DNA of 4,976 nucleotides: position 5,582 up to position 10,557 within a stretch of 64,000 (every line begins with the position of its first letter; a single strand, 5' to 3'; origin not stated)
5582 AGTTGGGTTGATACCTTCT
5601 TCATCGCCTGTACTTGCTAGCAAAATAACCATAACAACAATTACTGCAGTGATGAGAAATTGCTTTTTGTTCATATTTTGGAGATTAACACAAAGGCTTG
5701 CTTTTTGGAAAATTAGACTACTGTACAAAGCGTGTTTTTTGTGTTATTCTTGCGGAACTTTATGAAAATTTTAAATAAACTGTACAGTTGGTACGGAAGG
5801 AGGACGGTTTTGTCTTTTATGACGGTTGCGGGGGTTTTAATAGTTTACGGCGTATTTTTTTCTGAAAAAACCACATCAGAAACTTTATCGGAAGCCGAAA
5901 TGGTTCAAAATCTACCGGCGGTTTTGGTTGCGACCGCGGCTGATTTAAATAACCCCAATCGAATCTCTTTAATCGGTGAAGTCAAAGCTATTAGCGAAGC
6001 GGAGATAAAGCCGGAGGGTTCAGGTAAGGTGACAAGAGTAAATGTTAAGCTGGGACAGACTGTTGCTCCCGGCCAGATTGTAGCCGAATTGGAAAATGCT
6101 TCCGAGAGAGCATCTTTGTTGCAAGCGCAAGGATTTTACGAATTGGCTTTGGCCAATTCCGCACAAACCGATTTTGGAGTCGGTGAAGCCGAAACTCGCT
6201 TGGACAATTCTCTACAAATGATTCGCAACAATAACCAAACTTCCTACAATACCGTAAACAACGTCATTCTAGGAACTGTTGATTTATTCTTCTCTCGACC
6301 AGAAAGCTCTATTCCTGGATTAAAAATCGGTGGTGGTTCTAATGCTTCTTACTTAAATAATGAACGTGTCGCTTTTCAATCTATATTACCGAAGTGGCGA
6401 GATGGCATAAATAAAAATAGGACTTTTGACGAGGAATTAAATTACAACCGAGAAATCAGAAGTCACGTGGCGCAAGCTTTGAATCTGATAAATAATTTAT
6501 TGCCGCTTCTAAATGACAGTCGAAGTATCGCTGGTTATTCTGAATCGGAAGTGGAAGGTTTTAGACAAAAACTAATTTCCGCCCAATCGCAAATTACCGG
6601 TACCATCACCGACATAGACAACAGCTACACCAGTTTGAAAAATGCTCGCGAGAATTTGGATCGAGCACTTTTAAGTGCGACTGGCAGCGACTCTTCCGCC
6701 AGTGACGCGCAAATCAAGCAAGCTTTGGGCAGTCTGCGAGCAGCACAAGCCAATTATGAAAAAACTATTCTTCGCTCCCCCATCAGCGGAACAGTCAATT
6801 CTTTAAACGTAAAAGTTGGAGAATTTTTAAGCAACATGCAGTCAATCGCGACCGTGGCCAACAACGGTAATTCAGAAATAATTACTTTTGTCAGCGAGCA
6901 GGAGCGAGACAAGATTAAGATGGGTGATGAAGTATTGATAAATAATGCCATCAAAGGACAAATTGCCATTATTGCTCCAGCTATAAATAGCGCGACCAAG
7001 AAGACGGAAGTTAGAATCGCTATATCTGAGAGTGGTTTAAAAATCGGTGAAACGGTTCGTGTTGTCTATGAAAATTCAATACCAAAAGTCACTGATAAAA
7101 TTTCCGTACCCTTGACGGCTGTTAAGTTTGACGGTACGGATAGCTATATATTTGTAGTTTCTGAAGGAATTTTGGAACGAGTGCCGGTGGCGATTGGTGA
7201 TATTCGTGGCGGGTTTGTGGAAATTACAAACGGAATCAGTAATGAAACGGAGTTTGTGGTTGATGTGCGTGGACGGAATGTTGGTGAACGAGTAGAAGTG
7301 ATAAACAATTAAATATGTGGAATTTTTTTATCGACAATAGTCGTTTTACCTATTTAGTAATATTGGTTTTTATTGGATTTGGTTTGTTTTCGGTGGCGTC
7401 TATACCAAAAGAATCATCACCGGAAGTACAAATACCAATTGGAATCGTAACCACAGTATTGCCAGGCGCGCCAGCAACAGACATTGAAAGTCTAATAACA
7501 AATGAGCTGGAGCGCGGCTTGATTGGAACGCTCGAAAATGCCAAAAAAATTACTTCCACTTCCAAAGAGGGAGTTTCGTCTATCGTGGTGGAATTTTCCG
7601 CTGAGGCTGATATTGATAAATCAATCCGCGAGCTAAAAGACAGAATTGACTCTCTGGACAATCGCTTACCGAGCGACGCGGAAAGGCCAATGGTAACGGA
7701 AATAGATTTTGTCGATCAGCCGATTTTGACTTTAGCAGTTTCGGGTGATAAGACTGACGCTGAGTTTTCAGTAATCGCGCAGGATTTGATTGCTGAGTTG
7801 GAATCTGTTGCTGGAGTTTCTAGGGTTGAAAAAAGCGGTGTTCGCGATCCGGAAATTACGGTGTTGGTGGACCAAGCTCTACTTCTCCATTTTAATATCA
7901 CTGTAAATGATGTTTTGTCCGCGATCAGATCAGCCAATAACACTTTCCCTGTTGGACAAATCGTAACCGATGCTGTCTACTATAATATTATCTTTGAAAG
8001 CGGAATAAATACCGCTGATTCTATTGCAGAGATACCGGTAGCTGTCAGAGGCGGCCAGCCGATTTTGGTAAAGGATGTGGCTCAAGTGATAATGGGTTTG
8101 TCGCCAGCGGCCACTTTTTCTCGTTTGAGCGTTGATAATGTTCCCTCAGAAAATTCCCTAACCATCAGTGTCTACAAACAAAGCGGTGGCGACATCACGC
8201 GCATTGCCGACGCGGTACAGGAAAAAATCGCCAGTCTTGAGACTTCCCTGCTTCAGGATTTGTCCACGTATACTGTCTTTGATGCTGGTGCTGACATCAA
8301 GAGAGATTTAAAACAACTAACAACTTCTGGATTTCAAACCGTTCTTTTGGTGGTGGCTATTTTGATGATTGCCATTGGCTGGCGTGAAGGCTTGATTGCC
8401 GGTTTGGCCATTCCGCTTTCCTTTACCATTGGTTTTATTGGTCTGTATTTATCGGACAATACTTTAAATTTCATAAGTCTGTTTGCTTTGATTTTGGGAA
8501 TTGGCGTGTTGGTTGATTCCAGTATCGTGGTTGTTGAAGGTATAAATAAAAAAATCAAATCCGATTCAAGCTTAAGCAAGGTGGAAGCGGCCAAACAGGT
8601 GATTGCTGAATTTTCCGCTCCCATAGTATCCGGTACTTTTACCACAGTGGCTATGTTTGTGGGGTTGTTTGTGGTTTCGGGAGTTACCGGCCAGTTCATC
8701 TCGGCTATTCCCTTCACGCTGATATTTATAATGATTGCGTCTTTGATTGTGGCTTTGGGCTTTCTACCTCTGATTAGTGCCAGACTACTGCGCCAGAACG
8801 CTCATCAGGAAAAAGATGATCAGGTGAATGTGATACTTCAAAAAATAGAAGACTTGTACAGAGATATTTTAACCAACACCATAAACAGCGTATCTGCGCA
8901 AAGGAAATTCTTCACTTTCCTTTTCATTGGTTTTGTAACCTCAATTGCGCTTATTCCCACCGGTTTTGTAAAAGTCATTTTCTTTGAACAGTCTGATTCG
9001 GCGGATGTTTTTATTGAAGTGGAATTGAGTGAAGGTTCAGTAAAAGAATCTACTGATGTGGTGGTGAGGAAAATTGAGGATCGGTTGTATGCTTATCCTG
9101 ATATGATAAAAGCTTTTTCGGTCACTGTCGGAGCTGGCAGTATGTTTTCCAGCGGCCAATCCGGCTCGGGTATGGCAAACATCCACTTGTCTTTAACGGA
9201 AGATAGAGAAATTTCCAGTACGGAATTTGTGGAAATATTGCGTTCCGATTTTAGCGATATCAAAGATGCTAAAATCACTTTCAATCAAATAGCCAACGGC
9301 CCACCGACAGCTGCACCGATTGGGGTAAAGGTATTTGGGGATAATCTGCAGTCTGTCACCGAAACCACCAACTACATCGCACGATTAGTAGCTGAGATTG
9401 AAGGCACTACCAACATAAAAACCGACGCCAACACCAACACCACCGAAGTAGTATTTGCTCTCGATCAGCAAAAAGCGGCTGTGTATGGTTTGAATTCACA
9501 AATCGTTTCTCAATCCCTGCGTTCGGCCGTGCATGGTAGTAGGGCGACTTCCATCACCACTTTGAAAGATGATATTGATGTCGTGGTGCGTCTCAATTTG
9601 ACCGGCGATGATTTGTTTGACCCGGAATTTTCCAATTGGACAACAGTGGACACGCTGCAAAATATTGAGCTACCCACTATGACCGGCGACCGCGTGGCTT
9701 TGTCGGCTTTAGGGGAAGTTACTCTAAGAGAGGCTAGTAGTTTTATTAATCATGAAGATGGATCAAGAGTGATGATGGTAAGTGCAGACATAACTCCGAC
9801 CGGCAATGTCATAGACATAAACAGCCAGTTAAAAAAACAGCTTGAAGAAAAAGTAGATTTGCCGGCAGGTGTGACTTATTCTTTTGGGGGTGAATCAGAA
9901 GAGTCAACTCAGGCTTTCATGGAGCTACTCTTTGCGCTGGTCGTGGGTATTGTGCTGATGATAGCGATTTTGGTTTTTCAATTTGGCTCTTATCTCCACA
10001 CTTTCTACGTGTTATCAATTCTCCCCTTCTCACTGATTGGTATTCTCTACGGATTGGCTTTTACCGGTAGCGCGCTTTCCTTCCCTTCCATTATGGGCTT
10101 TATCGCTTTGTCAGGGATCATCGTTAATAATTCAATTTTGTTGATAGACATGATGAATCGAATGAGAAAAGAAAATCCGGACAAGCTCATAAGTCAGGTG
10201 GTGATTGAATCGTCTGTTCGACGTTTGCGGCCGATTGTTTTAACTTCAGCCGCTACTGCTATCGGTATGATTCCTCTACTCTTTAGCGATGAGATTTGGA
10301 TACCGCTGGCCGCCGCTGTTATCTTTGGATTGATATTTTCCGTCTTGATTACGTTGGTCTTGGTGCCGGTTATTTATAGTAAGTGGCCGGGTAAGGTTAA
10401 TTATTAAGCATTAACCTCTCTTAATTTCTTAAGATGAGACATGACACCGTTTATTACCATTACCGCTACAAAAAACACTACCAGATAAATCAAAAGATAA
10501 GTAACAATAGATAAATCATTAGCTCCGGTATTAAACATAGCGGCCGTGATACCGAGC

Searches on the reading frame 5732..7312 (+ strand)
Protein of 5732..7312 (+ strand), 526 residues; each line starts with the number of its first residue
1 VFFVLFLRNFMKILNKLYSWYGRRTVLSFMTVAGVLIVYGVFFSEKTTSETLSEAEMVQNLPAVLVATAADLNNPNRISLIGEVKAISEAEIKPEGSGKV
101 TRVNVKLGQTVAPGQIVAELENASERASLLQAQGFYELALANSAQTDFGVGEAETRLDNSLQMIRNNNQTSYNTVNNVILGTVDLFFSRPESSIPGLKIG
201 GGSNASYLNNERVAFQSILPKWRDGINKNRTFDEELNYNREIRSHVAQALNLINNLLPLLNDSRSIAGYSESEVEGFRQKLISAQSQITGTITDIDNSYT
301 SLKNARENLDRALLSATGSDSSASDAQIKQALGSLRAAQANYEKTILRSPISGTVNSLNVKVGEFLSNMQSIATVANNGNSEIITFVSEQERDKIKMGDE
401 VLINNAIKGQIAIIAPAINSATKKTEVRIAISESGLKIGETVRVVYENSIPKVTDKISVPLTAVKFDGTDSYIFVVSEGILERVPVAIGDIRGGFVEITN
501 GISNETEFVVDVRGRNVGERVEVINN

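Call 28: search_protein_families(library=pfam, proteins=[window:5732-7312:+], max_evalue=0.00001)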
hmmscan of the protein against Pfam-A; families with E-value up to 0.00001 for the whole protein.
window:5732-7312:+ (526 aa): 3 families
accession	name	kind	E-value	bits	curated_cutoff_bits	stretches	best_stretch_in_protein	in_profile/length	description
PF16576.10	HlyD_D23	-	4.9e-15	55.8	30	1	331-436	95-206/214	Barrel-sandwich domain of CusB or HlyD membrane-fusion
PF13437.12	HlyD_3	-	1.3e-14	55.2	22.2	1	347-434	2-96/106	HlyD family secretion protein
PF13533.13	Biotin_lipoyl_2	-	3.2e-08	33.6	29.8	0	95-121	6-32/32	Biotin-lipoyl like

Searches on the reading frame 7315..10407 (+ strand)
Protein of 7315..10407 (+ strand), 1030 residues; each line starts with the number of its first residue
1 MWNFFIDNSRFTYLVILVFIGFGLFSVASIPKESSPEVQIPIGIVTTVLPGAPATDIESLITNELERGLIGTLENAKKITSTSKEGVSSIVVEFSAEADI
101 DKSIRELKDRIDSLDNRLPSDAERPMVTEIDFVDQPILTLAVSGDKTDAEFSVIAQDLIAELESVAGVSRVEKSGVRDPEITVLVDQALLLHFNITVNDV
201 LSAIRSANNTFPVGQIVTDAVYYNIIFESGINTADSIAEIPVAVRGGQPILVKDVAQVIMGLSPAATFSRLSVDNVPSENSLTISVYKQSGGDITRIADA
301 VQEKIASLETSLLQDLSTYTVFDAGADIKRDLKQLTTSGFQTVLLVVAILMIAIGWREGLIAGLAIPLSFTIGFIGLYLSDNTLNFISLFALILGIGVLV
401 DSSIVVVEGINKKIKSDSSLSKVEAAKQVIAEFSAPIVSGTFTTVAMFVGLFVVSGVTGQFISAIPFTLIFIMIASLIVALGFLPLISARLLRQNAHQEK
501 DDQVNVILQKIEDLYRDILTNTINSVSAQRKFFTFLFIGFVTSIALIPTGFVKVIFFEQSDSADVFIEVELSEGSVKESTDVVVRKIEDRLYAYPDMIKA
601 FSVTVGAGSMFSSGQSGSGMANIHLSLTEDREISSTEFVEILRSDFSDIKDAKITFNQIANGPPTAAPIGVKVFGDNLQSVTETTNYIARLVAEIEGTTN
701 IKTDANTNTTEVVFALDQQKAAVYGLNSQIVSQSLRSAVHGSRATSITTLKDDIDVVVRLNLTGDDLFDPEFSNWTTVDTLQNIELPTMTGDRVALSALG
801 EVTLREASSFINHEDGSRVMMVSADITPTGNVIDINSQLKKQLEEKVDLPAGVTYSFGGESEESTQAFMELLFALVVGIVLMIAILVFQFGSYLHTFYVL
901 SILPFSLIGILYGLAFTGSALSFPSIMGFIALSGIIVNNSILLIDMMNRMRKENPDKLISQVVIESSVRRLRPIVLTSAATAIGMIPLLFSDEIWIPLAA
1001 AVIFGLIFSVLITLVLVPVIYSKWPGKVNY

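Call 28: search_protein_families(library=pfam, proteins=[window:7315-10407:+], max_evalue=0.00001)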
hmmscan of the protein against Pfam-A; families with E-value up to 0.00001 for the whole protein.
window:7315-10407:+ (1030 aa): 1 family
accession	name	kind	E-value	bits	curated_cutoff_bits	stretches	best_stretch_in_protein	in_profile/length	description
PF00873.25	ACR_tran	-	1e-177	593.4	28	1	1-1022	1-1018/1021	AcrB/AcrD/AcrF family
